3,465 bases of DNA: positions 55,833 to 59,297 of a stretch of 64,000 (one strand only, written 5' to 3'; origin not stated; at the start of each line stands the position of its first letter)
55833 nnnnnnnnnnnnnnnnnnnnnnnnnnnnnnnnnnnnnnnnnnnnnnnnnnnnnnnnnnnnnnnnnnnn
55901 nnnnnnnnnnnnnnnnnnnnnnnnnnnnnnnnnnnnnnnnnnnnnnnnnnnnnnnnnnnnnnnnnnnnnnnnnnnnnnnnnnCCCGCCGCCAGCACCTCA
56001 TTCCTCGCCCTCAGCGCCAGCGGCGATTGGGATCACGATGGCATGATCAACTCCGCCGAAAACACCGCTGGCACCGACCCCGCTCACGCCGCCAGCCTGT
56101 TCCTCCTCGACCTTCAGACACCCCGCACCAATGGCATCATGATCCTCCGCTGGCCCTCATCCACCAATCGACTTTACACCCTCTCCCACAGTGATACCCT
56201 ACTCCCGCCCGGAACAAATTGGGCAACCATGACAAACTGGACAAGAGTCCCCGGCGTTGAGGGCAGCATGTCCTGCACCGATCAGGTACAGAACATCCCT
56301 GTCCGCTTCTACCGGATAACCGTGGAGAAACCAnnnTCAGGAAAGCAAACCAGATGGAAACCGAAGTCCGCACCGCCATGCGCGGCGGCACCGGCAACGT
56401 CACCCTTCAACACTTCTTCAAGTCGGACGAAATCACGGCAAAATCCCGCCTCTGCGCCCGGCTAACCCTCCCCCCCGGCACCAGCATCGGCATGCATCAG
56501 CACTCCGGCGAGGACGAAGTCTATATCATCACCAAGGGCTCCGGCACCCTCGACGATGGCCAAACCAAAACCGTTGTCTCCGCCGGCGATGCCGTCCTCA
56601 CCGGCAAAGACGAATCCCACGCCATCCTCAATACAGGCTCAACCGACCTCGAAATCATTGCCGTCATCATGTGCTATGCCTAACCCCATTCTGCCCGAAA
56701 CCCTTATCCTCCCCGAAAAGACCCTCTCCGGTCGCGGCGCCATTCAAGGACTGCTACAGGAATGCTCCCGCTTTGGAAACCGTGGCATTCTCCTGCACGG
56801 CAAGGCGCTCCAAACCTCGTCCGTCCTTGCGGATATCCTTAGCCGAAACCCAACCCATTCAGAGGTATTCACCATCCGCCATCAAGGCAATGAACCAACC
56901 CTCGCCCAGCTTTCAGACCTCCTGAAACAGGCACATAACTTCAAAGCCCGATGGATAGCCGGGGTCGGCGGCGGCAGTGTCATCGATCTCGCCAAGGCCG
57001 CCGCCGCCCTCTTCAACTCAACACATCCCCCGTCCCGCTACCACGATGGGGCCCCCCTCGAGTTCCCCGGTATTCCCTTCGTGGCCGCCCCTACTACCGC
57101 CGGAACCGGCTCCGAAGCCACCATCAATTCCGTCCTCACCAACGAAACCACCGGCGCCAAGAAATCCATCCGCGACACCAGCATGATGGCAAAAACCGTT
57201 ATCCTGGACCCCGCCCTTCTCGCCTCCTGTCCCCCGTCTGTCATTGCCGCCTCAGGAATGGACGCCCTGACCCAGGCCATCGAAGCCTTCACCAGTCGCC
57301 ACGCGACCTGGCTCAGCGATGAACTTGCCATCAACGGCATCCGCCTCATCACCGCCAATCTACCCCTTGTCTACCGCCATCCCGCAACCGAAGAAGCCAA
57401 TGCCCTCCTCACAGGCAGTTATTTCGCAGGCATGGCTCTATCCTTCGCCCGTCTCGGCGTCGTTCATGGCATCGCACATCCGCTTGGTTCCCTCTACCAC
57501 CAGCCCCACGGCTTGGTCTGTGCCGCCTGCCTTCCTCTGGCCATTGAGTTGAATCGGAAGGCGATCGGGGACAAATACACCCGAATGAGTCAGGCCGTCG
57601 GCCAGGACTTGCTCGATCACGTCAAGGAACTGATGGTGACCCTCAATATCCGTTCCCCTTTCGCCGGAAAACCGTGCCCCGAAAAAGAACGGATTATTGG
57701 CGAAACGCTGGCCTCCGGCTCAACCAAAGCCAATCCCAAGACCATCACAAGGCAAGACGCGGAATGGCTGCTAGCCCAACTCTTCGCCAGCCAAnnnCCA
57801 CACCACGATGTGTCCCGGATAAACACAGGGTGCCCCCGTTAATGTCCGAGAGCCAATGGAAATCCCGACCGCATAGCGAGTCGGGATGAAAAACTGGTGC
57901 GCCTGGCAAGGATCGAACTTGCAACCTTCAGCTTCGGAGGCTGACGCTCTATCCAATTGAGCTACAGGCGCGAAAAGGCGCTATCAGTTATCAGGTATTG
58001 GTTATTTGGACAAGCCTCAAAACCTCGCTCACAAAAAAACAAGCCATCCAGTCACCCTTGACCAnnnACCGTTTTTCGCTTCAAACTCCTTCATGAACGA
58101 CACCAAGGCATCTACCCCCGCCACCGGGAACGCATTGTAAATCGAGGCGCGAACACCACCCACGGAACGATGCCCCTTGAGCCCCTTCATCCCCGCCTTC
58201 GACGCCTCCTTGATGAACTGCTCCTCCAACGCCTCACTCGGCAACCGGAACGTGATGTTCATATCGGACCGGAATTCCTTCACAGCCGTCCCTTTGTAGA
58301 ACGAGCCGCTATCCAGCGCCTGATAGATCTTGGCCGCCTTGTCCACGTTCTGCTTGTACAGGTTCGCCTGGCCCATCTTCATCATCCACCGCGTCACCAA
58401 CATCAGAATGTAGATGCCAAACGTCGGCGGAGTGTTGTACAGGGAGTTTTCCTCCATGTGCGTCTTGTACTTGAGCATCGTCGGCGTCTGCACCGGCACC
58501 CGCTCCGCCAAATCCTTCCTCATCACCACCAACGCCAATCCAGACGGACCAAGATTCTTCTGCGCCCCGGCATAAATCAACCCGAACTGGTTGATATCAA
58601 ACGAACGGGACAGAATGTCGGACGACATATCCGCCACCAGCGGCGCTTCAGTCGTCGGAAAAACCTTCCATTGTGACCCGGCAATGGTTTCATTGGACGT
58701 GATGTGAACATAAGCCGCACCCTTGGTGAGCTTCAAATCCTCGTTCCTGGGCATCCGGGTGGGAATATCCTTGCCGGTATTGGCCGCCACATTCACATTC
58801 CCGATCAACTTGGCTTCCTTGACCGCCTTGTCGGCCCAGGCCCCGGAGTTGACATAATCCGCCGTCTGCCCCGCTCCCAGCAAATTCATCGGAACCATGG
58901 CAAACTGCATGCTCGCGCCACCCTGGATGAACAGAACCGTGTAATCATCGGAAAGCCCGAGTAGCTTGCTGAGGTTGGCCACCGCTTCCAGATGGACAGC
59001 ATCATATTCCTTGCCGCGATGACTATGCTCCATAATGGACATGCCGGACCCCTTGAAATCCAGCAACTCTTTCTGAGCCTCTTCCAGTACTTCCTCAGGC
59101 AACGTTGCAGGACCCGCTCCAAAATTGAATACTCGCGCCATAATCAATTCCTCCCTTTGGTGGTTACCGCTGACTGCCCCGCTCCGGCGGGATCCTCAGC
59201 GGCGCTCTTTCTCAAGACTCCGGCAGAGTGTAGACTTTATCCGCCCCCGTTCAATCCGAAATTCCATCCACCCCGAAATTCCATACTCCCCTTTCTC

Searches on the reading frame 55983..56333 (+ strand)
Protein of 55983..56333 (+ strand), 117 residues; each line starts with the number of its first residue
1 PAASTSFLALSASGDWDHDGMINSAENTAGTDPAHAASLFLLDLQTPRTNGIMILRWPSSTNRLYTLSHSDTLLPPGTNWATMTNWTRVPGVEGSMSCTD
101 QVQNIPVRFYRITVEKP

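Call 4: search_protein_families(library=pfam, proteins=[window:55983-56333:+], max_evalue=1)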
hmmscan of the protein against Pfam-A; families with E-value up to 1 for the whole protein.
window:55983-56333:+ (117 aa): 1 family
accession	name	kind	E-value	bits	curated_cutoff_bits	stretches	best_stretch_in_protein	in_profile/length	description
PF18884.5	TSP3_bac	-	0.0094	16.2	25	1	17-33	3-19/22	Bacterial TSP3 repeat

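Call 5: search_protein_families(library=ncbifam, proteins=[window:55983-56333:+], max_evalue=1)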
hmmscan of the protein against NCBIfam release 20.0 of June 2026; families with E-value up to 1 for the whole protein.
window:55983-56333:+ (117 aa): 0 families

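Call 29: search_protein_families(library=pfam, alignment_id=A2, max_evalue=0.1)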
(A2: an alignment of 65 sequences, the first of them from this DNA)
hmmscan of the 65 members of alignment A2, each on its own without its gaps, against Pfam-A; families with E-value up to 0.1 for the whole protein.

A. member 1, seq(111 aa): 1 family
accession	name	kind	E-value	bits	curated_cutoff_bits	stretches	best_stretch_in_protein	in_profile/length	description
PF18884.5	TSP3_bac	-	0.0086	16.3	25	1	11-27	3-19/22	Bacterial TSP3 repeat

B. families by the number of members that match (of 65 scanned): 19 families
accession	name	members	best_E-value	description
PF18884.5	TSP3_bac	25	4.6e-08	Bacterial TSP3 repeat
PF00036.39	EF-hand_1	5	0.007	EF hand domain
PF22762.1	NrS1-pol-like_tail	2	0.016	NrS-1 polymerase-like, tail domain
PF12680.13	SnoaL_2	2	0.018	SnoaL-like domain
PF13202.12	EF-hand_5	2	0.033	EF hand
PF03958.22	Secretin_N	1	0.004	Bacterial type II/III secretion system short domain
PF00801.26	PKD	1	0.011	PKD domain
PF18099.7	CBM_35_2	1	0.019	Carbohydrate binding module (family 35)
PF20609.3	pAdhesive_17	1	0.026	Putative adhesive domain (group 17)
PF10618.14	Tail_tube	1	0.031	Phage tail tube protein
PF13499.12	EF-hand_7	1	0.031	EF-hand domain pair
PF10342.15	Kre9_KNH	1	0.04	Kre9/KNH-like N-terminal Ig-like domain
PF14651.12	Lipocalin_7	1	0.044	Lipocalin / cytosolic fatty-acid binding protein family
PF13620.12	CarboxypepD_reg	1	0.047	Carboxypeptidase regulatory-like domain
PF15895.10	CAAX_1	1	0.063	CAAX box cerebral protein 1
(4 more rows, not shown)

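Call 30: search_protein_families(library=ncbifam, alignment_id=A2, max_evalue=0.1)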
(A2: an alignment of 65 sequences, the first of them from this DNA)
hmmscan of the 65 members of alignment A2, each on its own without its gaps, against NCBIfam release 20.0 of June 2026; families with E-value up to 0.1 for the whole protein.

A. member 1, seq(111 aa): 0 families

B. families by the number of members that match (of 65 scanned): 8 families
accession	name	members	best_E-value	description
NF042425.1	Amuc_1099_fam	51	3.9e-08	Amuc_1099 family pilus-like system protein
NF041762.1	diheme_GEGP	10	0.00081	GEGP motif-containing diheme protein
NF047639.1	throspo3_MtsD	4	0.039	cell-cell cohesion protein MtsD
NF033668.1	rSAM_PA0069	1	0.0099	PA0069 family radical SAM protein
TIGR03208.1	cyc_hxne_CoA_lg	1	0.024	cyclohexanecarboxylate-CoA ligase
TIGR03477.1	DMSO_red_II_gam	1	0.024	DMSO reductase family type II enzyme, heme b subunit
TIGR01451.2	B_ant_repeat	1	0.027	DUF11 type repeat protein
NF007556.1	PRK10177.1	1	0.034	YchO/YchP family invasin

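Call 32: find_homologous_proteins(query=A2, max_evalue=0.00001)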
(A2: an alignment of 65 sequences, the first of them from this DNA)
Query A2 (65 sequences) (111 aa, profile of the alignment): 236 proteins with E <= 0.00001 among 2444 candidates; the best 120 are listed.
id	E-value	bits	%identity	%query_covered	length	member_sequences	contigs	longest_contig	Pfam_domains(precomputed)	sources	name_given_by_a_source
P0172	6.7e-31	125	35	92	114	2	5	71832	PF18884.6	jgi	jgi:hypothetical protein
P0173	1.2e-29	121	33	91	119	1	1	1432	-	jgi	jgi:hypothetical protein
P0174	1.3e-29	120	41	53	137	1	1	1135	-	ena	-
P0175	1.3e-29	120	32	98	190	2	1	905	-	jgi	jgi:hypothetical protein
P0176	2.6e-29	119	34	90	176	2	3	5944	-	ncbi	-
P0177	3.3e-29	119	32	94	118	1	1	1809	-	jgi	jgi:hypothetical protein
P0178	4.6e-29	119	31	90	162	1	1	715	-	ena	-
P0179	7.2e-29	118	34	90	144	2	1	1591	-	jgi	jgi:hypothetical protein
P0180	1.3e-28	117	34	91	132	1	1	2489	-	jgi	jgi:hypothetical protein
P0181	1.6e-28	117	33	91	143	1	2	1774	PF18884.6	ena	-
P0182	2.1e-28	117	34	91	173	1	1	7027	PF18884.6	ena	-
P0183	3.6e-28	116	33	91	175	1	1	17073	PF18884.6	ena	-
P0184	4.5e-28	115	36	91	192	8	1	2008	PF18884.6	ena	-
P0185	5.2e-28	115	32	90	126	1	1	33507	-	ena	-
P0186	5.6e-28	115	36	91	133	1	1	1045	PF18884.6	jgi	jgi:hypothetical protein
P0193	1.1e-26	111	32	91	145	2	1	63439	PF18884.6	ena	-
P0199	2.1e-26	110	39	53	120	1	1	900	PF18884.6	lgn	-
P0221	1.3e-25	108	33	93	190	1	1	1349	PF18884.6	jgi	jgi:hypothetical protein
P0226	1.8e-25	107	32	64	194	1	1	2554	PF18884.6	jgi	jgi:hypothetical protein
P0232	4.5e-25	106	32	92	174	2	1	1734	PF18884.6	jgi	jgi:hypothetical protein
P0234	4.7e-25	106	34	92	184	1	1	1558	PF18884.6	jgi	jgi:hypothetical protein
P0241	9.7e-25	105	31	92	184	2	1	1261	PF18884.6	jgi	jgi:hypothetical protein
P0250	3.1e-24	103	32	54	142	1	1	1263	-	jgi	jgi:hypothetical protein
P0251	3.2e-24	103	32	92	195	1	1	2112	PF18884.6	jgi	jgi:hypothetical protein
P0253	3.9e-24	103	32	92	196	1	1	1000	PF18884.6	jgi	-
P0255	4.2e-24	103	34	94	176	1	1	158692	PF18884.6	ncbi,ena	-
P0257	5.3e-24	102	36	94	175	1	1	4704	PF18884.6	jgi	jgi:hypothetical protein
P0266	1.5e-23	101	34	92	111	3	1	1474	PF18884.6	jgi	-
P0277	2.8e-23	100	36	88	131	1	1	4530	PF18884.6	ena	-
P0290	7.8e-23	99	32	90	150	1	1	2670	PF18884.6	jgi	jgi:hypothetical protein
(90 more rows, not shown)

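Call 35: predict_structure(alignment_id=A2)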
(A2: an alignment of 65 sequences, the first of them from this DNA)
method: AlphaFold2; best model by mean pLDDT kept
length: 111 residues; sequences in the alignment: 65
mean_pLDDT: 86.9   pTM: 0.69
mean pLDDT of the five models: 86.9, 84.5, 84.2, 83.5, 83.3
residues with pLDDT >= 90: 52; 70-90: 52; 50-70: 6; < 50: 1
segments of 3 or more residues with pLDDT < 50: none
pLDDT, mean of each block of 10 residues (from residue 1): 78 87 84 79 80 94 89 90 95 88 92 85
secondary structure, 60 per line:
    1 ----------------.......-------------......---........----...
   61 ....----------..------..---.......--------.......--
elements in order: H17-23 E37-42 E46-53 E58-64 E88-94 E103-109

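Call 60: search_solved_structures(query=A2, max_evalue=10)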
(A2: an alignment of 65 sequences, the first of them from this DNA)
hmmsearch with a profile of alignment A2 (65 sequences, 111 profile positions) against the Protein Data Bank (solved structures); distinct sequences matched with E-value up to 10: 124 (the best 60 are shown).
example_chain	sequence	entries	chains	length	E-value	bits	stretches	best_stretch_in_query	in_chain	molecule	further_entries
3mpc_A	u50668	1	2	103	0.0014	22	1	45-109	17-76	Fn3-like protein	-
6tz6_B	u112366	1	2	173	0.0047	20.3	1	10-31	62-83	Calcineurin subunit B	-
5e4q_A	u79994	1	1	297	0.017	18.5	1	44-95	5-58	Contactin-3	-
5ve9_A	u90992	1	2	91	0.018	18.4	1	7-31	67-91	Microtubule-actin cross-linking factor 1, isoforms 1/2/3/5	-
2aao_A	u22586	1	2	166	0.02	18.3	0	8-33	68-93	Calcium-dependent protein kinase, isoform AK1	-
7mrm_B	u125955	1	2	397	0.026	17.9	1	44-95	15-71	Fusion protein of Chicken CNTN3 FN1-FN2 domains and Amyloid-beta A4 protein,Amyloid-beta A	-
9vhu_A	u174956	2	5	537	0.048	17.1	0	9-33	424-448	Calcium-dependent protein kinase 3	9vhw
1uem_A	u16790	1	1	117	0.099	16.1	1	44-88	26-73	KIAA1568 Protein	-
6mi5_X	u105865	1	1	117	0.16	15.4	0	9-28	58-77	Lanmodulin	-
8fns_A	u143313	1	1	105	0.17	15.3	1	8-28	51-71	EF-hand domain-containing protein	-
1cfb_A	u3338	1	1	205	0.17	15.3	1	40-91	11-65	DROSOPHILA NEUROGLIAN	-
1ggz_A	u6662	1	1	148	0.28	14.6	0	10-26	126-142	CALMODULIN-RELATED PROTEIN NB-1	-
9u9d_A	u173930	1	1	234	0.45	13.9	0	6-26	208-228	Myosin light chain kinase, smooth muscle, deglutamylated form,Green fluorescent protein,Ca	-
3ll8_B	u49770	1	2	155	0.47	13.9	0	11-27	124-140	Calcineurin subunit B type 1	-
1x5k_A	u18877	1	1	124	0.47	13.9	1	31-111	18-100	Neogenin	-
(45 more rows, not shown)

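Call 62: fold_search(model_id=the predicted structure, library=pdb)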
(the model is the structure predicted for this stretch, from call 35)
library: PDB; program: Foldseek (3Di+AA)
matches with E <= 10: 673; with E <= 0.001: 0
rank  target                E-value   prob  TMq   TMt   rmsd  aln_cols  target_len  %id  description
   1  6msv_C                3.8e-02  0.91  0.33  0.40   5.4        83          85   13  Structure of the 6th type III domain from human fibronectin (released 2019-10-23)
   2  7skp_B                6.7e-02  0.95  0.37  0.48   4.8        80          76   11  De novo synthetic protein DIG14 (tetragonal space group) (released 2022-10-12)
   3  3s98                  8.5e-02  0.99  0.48  0.22   3.6        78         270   12  human IFNAR1 (released 2011-08-31)
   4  7skp_A                8.5e-02  0.94  0.37  0.51   4.5        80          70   11  De novo synthetic protein DIG14 (tetragonal space group) (released 2022-10-12)
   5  8fk7_A                8.5e-02  0.84  0.39  0.34   8.4       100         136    6  Structure of the Pyrobaculum calidifontis flagellar-like archaeal type IV pilus (released 2023-06-28)
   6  4lpu_A                9.0e-02  0.85  0.37  0.42   4.3        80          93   18  Crystal structure of TENCON variant P40AR2-32R2 (released 2014-01-29)
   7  6msv_H                1.0e-01  0.85  0.35  0.41   5.6        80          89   12  Structure of the 6th type III domain from human fibronectin (released 2019-10-23)
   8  7jxu_C                1.4e-01  0.85  0.38  0.44   4.0        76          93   22  Structure of monobody 32 human MLKL pseudokinase domain complex (released 2021-03-10)
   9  6msv_A                1.4e-01  0.80  0.35  0.42   5.5        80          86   12  Structure of the 6th type III domain from human fibronectin (released 2019-10-23)
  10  7yld_E                1.4e-01  0.75  0.35  0.42   4.5        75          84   17  Two monobodies recognizing the conserved epitopes of SARS-CoV-2 N antigen applicable to the broad COVID-19 diagnosis (released 2024-04-24)
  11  6msv_D                1.4e-01  0.66  0.34  0.39   6.1        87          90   13  Structure of the 6th type III domain from human fibronectin (released 2019-10-23)
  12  4lpw_B                1.5e-01  0.72  0.36  0.40   4.5        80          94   16  Crystal structure of TENCON variant A6 (released 2014-01-29)
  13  4lpv_A                1.5e-01  0.72  0.35  0.39   4.6        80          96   16  Crystal structure of TENCON variant P41BR3-42 (released 2014-01-29)
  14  3o0l_B                1.5e-01  0.60  0.32  0.32   6.5        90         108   17  Crystal structure of a Pfam DUF1425 family member (Shew_1734) from Shewanella sp. pv-4 at 1.81 a resolution (released 2010-08-04)
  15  5dc0_A                1.7e-01  0.63  0.35  0.41   4.5        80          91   18  CRYSTAL STRUCTURE OF MONOBODY GG3/ABL1 SH2 DOMAIN COMPLEX (released 2016-03-02)
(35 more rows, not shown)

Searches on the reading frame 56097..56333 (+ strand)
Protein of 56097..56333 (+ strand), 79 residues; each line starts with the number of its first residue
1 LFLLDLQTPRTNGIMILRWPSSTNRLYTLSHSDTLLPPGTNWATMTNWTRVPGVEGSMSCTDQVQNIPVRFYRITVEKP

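Call 82: search_solved_structures(query=A5, max_evalue=10, show_alignments=2)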
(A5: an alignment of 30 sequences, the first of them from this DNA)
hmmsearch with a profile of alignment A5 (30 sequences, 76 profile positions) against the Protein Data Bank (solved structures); distinct sequences matched with E-value up to 10: 18.
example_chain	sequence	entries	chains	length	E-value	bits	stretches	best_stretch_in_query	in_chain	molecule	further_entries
3mpc_A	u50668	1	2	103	2e-05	28.3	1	9-73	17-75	Fn3-like protein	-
5g56_A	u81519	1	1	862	0.0012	22.6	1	9-73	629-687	CARBOHYDRATE BINDING FAMILY 6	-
1uem_A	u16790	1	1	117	0.02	18.7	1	9-55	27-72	KIAA1568 Protein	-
1cfb_A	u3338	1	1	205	0.023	18.5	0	4-68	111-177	DROSOPHILA NEUROGLIAN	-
3lpw_A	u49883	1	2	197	0.14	15.9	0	24-75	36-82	A77-A78 domain from Titin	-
5e7l_A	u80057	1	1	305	0.33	14.8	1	12-56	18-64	Contactin-2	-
7rpy_A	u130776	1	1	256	0.33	14.8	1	16-43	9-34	Cohesin-containing protein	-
1oo2_A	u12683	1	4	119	0.72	13.7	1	28-73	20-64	transthyretin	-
1fnf_A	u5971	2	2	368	0.73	13.7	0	49-73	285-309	FIBRONECTIN | Isoform 1 of Fibronectin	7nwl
8k3j_A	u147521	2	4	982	0.78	13.6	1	12-57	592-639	Contactin-2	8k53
1sn0_A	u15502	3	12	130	0.86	13.4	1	28-73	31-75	transthyretin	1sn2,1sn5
9ba4_A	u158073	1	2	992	0.92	13.3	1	12-57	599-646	Contactin-2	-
6gnm_A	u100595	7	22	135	0.96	13.3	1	28-73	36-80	Transthyretin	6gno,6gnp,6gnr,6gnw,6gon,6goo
1x5k_A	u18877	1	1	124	1.2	13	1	10-75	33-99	Neogenin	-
5e4q_A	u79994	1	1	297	1.5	12.7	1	12-58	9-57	Contactin-3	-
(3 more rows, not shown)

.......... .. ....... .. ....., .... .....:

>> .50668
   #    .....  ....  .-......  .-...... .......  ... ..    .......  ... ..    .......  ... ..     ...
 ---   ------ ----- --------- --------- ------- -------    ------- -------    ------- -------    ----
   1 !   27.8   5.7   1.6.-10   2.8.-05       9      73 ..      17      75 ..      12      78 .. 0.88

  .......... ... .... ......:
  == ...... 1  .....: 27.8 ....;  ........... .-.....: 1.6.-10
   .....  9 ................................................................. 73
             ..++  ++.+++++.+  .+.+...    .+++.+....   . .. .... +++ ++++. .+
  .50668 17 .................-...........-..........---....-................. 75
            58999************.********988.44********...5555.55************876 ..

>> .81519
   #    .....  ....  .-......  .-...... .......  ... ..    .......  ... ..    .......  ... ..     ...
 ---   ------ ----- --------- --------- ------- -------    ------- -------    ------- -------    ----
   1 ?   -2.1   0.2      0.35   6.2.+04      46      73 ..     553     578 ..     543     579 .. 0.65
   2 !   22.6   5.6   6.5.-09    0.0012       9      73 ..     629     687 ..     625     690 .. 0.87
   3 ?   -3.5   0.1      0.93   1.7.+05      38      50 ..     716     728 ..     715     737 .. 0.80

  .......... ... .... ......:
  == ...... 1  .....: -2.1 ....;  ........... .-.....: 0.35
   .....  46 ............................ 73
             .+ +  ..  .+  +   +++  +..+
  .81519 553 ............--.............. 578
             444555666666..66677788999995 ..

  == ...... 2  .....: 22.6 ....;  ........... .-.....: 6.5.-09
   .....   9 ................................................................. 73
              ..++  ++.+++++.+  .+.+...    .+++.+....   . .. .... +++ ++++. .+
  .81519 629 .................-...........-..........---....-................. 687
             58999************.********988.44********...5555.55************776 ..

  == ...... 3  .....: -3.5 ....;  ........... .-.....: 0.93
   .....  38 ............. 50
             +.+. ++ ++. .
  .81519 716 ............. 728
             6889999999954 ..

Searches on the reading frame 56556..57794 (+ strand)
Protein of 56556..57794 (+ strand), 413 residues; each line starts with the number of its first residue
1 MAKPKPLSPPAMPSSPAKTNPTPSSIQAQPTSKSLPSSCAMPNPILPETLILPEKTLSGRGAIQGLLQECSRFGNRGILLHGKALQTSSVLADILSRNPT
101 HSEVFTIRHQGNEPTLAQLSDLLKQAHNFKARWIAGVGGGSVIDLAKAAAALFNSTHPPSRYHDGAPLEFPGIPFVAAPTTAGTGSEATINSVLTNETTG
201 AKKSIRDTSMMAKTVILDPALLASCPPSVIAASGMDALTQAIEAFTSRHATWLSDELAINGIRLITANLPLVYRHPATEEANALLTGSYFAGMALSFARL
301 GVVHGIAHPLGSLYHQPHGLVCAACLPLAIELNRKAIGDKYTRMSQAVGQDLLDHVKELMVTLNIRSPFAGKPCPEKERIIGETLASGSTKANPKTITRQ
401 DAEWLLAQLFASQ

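Call 63: search_protein_families(library=pfam, proteins=[window:56556-57794:+], max_evalue=0.00001)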
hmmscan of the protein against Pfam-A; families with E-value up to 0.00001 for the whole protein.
window:56556-57794:+ (413 aa): 3 families
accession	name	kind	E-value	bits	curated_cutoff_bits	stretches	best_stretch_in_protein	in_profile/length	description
PF00465.25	Fe-ADH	-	4.7e-35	121.1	31.3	1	53-219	1-168/168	Iron-containing alcohol dehydrogenase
PF25137.1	ADH_Fe_C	-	5.4e-33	114.8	27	1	231-408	2-192/194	Fe-containing alcohol dehydrogenase family, C-terminal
PF13685.12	Fe-ADH_2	-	2.7e-08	34.4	28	0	75-154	20-98/149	Iron-containing alcohol dehydrogenase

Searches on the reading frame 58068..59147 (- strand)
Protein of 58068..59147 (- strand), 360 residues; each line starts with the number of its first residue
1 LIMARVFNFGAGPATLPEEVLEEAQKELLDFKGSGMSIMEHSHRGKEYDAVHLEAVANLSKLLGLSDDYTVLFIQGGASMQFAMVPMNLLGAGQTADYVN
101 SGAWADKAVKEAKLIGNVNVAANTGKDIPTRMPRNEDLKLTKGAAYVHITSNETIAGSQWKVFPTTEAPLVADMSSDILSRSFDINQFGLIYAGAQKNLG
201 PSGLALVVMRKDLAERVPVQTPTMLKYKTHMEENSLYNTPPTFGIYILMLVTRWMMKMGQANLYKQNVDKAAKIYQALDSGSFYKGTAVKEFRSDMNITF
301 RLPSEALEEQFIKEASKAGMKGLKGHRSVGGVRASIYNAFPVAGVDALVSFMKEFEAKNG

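Call 63: search_protein_families(library=pfam, proteins=[window:58068-59147:-], max_evalue=0.00001)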
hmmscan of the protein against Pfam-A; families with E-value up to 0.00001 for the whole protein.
window:58068-59147:- (360 aa): 1 family
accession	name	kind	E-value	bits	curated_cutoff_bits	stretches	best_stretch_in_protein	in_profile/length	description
PF00266.25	Aminotran_5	-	1.7e-39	136.3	21.5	1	6-348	1-371/371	Aminotransferase class-V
